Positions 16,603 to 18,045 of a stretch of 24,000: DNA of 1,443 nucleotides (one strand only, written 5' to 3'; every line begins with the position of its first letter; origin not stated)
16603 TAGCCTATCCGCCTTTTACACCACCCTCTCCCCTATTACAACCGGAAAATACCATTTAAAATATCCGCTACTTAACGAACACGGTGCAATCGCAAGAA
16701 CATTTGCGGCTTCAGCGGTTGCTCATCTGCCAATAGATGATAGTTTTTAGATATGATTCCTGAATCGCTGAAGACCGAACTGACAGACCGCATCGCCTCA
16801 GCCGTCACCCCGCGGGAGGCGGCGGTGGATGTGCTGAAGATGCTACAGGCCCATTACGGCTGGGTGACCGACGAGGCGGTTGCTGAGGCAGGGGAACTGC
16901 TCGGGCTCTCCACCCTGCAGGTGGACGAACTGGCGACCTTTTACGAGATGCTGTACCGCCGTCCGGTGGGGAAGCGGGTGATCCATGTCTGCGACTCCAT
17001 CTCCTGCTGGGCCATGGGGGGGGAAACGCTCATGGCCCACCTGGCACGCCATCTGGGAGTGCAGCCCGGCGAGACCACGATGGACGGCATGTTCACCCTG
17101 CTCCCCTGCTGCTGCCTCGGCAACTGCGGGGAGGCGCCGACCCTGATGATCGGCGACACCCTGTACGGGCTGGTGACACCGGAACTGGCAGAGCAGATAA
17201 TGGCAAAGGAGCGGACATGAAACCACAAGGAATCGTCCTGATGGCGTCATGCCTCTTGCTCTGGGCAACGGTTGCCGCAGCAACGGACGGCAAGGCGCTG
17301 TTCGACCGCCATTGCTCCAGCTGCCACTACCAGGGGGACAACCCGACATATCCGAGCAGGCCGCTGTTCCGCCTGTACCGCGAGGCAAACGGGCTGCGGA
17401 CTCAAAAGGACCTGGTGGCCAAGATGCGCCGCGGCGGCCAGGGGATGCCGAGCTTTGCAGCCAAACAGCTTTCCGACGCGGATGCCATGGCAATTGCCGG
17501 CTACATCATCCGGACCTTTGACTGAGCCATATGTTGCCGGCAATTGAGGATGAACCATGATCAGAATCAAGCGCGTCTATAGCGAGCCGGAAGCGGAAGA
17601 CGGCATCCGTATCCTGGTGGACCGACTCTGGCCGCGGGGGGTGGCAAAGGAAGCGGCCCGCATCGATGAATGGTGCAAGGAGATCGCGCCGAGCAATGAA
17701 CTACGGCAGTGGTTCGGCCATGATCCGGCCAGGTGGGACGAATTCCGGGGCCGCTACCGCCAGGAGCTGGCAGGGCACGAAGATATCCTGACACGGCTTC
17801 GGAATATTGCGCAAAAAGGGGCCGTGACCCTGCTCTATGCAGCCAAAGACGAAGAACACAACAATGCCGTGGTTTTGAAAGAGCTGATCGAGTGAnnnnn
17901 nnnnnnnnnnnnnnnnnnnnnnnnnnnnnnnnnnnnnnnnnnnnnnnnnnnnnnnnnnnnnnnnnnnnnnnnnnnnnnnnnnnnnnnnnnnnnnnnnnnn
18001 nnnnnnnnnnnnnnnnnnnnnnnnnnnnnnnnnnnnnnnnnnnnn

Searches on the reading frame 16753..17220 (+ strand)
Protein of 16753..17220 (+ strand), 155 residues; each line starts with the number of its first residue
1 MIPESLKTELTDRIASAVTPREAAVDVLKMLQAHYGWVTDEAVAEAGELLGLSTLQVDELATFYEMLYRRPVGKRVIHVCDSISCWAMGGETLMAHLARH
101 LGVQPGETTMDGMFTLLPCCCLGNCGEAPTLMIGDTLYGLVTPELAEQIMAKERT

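Call 3: search_protein_families(library=pfam, proteins=[window:16753-17220:+], max_evalue=0.01)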
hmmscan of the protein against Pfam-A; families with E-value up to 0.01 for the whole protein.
window:16753-17220:+ (155 aa): 1 family
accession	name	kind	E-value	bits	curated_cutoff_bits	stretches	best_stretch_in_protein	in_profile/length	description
PF01257.25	2Fe-2S_thioredx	-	1.3e-43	148.8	24.8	1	14-152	5-143/145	Thioredoxin-like [2Fe-2S] ferredoxin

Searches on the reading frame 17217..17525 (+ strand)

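Call 3: search_protein_families(library=pfam, proteins=[window:17217-17525:+], max_evalue=0.01)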
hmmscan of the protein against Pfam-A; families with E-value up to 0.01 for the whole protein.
window:17217-17525:+ (102 aa): 3 families
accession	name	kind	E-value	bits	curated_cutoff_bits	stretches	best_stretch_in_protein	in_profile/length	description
PF13442.11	Cytochrome_CBB3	-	1.1e-12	48.5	27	1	20-97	1-68/68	Cytochrome C oxidase, cbb3-type, subunit III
PF00034.26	Cytochrom_C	-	3.5e-07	31.9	21.3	1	23-97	2-86/90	Cytochrome c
PF14495.11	Cytochrom_C550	-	5.6e-06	26.5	27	1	18-46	22-50/136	Cytochrome c-550 domain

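Call 66: search_protein_families(library=ncbifam, proteins=[window:17217-17522:+], max_evalue=0.01)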
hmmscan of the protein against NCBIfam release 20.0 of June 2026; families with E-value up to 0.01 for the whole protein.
window:17217-17522:+ (102 aa): 5 families
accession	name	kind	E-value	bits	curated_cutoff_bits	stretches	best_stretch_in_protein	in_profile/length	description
NF045930.1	Cytc6PetJCyano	equivalog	1.9e-11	43.9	135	1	10-99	16-104/110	cytochrome c6 PetJ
NF050122.1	bc1_QcrC_actin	exception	4.8e-07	29.4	200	1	62-98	173-209/253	cytochrome bc1 complex diheme cytochrome c subunit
NF011054.0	PRK14486.1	equivalog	2.8e-05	23.8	447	1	18-97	211-287/294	putative bifunctional cbb3-type cytochrome c oxidase subunit II/cytochrome c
TIGR00782.1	ccoP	equivalog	7.8e-05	22.1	179.95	1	20-98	201-279/285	cytochrome-c oxidase, cbb3-type subunit III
TIGR03045.1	PS_II_C550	equivalog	0.0002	21.1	177.75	0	20-44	49-73/159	photosystem II cytochrome c-550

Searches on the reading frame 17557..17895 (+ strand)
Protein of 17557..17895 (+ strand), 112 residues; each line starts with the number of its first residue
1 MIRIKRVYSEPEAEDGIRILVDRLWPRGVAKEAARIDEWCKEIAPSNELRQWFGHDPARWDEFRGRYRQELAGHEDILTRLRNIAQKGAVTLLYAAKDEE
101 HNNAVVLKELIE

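Call 3: search_protein_families(library=pfam, proteins=[window:17557-17895:+], max_evalue=0.01)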
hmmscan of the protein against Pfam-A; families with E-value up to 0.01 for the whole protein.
window:17557-17895:+ (112 aa): 4 families
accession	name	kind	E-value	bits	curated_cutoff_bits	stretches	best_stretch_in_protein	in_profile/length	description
PF22752.1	DUF488-N3i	-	1.8e-45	155.1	27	1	1-112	1-112/131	Inactive DUF488-N3 subclade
PF04343.18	DUF488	-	6.3e-37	127.3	22.2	1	3-110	1-120/121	Domain of unknown function DUF488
PF22751.1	DUF488-N3a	-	6.2e-28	97.9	27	1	2-112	1-115/118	Active DUF488-N3 subclade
PF24211.1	DUF7432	-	0.002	18.9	27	1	4-78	27-97/120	Family of unknown function (DUF7432)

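Call 66: search_protein_families(library=ncbifam, proteins=[window:17557-17892:+], max_evalue=0.01)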
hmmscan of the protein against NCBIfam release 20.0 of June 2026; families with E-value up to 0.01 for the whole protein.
window:17557-17892:+ (112 aa): 0 families
